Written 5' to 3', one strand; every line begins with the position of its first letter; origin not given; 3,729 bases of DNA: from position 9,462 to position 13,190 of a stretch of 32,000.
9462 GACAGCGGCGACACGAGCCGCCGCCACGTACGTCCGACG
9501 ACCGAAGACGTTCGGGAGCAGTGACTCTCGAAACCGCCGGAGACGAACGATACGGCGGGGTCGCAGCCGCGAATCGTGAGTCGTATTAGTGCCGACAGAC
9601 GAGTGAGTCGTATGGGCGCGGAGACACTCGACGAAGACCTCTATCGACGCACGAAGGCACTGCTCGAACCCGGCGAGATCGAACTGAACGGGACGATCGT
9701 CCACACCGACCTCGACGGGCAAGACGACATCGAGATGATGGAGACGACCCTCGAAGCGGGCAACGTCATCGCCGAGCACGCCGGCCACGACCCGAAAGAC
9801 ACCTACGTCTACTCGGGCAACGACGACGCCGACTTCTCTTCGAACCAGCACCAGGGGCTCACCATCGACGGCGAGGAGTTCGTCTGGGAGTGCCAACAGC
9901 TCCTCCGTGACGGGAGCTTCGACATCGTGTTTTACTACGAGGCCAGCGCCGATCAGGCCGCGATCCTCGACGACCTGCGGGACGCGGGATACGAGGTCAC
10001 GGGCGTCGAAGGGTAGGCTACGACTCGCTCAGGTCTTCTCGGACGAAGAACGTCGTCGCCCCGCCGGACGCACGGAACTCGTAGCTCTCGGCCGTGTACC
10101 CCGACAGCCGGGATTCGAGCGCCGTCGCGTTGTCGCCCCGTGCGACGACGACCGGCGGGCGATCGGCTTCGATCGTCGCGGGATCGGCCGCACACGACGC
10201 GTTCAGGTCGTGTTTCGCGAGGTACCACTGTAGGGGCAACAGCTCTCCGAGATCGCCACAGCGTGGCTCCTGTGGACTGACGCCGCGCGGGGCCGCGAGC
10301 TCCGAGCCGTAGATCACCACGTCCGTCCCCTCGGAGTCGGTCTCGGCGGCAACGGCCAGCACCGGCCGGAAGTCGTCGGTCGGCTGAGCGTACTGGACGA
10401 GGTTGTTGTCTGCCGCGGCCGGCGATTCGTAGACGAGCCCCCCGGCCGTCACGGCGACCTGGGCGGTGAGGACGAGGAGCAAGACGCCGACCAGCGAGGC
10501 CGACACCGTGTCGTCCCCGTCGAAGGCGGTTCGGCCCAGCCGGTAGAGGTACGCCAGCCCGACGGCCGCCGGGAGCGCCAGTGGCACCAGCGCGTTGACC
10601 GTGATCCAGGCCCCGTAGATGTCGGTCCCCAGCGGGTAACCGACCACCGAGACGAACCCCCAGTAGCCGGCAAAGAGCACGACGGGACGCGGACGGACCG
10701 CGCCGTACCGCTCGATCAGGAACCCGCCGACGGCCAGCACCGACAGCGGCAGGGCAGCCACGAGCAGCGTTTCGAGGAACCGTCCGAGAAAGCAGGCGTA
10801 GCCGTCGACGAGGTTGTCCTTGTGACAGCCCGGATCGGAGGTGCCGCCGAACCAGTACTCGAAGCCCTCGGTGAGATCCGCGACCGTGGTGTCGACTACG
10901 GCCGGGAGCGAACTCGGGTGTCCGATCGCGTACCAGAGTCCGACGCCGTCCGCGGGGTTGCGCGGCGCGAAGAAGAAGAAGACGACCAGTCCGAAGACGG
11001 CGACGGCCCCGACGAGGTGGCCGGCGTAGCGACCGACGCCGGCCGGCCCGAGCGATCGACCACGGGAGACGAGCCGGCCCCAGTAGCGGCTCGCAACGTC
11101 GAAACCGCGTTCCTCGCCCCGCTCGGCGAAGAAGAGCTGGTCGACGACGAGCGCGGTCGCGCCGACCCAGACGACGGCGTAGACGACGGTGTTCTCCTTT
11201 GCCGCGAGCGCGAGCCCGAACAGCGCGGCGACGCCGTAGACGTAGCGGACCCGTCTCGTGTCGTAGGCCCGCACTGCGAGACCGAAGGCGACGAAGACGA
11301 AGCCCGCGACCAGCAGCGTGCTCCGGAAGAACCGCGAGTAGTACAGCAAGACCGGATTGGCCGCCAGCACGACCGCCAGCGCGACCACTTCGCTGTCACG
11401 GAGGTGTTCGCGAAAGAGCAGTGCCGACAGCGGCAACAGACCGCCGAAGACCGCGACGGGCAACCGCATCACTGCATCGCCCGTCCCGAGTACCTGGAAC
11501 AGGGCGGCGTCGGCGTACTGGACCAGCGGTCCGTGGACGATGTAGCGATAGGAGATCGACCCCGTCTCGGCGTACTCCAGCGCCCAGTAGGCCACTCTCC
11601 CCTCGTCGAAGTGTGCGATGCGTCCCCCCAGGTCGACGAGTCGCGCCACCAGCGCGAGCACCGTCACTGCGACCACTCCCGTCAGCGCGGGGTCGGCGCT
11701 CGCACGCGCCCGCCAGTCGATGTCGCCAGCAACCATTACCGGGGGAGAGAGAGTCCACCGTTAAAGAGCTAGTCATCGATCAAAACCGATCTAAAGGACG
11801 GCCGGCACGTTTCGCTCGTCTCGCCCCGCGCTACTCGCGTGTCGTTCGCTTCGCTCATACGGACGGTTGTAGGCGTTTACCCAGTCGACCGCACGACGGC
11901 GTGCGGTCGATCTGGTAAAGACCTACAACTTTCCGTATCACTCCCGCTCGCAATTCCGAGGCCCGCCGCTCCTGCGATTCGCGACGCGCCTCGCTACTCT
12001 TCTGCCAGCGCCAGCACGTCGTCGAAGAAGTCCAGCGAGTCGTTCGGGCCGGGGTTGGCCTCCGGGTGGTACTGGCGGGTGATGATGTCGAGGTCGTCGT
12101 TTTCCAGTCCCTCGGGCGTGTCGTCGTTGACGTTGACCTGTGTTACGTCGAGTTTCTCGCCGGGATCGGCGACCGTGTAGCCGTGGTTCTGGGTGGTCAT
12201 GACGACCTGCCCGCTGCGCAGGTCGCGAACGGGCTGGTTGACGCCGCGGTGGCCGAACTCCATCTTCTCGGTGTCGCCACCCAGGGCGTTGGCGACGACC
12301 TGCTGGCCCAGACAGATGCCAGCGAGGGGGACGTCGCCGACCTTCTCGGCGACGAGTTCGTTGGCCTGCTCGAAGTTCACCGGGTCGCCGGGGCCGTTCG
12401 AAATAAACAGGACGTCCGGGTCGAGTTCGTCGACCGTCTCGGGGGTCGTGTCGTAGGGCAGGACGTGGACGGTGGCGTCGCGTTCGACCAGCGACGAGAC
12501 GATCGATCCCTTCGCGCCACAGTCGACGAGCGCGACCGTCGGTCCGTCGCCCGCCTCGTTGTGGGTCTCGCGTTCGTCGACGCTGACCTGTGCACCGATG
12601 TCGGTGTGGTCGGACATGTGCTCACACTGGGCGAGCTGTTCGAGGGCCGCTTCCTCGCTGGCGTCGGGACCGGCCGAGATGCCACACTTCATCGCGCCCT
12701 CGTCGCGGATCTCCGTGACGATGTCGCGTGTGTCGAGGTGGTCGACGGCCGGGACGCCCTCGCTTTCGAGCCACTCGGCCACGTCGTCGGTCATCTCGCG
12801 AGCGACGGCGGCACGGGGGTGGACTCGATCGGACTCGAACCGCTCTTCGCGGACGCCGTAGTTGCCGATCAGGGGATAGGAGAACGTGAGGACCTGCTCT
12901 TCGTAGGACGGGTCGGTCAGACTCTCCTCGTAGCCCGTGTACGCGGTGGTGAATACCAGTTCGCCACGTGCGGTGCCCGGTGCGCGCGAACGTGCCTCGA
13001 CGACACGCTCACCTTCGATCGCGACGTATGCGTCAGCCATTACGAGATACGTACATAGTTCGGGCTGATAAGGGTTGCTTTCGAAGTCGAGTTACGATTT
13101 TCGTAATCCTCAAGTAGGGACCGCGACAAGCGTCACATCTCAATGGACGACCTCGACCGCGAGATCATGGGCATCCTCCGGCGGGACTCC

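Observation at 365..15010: Family of ~81-nt nested palindromic elements sitting at gene 3' ends (five loci, two abutting)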

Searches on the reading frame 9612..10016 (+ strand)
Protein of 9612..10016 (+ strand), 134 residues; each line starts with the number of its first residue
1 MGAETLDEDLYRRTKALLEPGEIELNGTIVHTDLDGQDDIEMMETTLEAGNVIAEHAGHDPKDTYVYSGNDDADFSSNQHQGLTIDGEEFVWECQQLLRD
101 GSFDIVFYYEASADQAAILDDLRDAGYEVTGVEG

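Call 66: search_protein_families(library=pfam, proteins=[window:9612-10016:+], max_evalue=0.001)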
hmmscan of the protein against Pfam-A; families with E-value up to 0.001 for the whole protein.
window:9612-10016:+ (134 aa): 1 family
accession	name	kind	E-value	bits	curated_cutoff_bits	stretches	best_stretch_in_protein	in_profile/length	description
PF19090.5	DUF5778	-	3.3e-64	215.2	26.9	1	6-133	1-126/126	Family of unknown function (DUF5778)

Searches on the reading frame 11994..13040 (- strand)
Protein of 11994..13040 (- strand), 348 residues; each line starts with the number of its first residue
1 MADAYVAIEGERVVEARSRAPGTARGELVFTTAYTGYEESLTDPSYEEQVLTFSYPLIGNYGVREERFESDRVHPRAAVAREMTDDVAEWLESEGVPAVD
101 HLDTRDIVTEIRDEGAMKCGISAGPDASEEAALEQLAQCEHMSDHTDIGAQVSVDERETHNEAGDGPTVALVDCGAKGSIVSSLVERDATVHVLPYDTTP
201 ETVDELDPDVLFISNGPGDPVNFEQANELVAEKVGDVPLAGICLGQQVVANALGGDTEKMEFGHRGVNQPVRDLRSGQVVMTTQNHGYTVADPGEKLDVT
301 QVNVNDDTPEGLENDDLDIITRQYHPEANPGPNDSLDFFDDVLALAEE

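Call 14: find_encoding_contigs(protein=window:11994-13040:-, flank=10000, max_places=10)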
Protein window:11994-13040:- (348 aa): 7 contigs read that carry it; 3 places shown.
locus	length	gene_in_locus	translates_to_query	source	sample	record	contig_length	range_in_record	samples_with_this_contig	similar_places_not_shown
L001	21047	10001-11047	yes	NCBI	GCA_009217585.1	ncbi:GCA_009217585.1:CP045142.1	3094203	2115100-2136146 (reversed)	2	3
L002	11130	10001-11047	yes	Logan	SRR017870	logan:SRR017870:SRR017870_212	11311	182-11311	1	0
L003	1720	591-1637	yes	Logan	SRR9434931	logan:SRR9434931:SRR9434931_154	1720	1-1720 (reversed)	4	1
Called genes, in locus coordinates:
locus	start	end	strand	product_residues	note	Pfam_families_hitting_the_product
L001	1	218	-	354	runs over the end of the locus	PF01883:FeS_assembly_P, PF09140:MipZ (weak), PF10609:ParA, PF13614:AAA_31, PF01656:CbiA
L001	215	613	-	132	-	-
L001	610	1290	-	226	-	PF02613:Nitrate_red_del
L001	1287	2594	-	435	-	PF03916:NrfD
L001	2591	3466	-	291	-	PF00037:Fer4 (faint), PF12797:Fer4_2 (weak), PF13183:Fer4_8 (faint), PF13237:Fer4_10 (faint), PF25160:LdpA_Fe-S-bd (faint), PF13247:Fer4_11, PF12838:Fer4_7 (weak), PF12837:Fer4_6 (weak), +1 more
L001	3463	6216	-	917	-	PF04879:Molybdop_Fe4S4, PF00384:Molybdopterin, PF01568:Molydop_binding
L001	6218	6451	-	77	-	PF16947:Ferredoxin_N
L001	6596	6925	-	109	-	PF02627:CMD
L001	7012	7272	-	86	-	PF09360:zf-CDGSH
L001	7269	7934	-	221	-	PF24277:DmsR_N, PF04967:HTH_10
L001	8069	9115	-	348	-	PF04055:Radical_SAM, PF06463:Mob_synth_C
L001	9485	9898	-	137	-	PF13404:HTH_AsnC-type, PF13412:HTH_24, PF22451:NirdL-like_HTH, PF01037:AsnC_trans_reg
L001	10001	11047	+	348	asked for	PF00988:CPSase_sm_chain, PF00117:GATase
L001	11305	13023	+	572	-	PF13231:PMT_2, PF26681:Agl23_C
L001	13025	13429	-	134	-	PF19090:DUF5778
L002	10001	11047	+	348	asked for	PF00988:CPSase_sm_chain, PF00117:GATase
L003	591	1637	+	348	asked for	PF00988:CPSase_sm_chain, PF00117:GATase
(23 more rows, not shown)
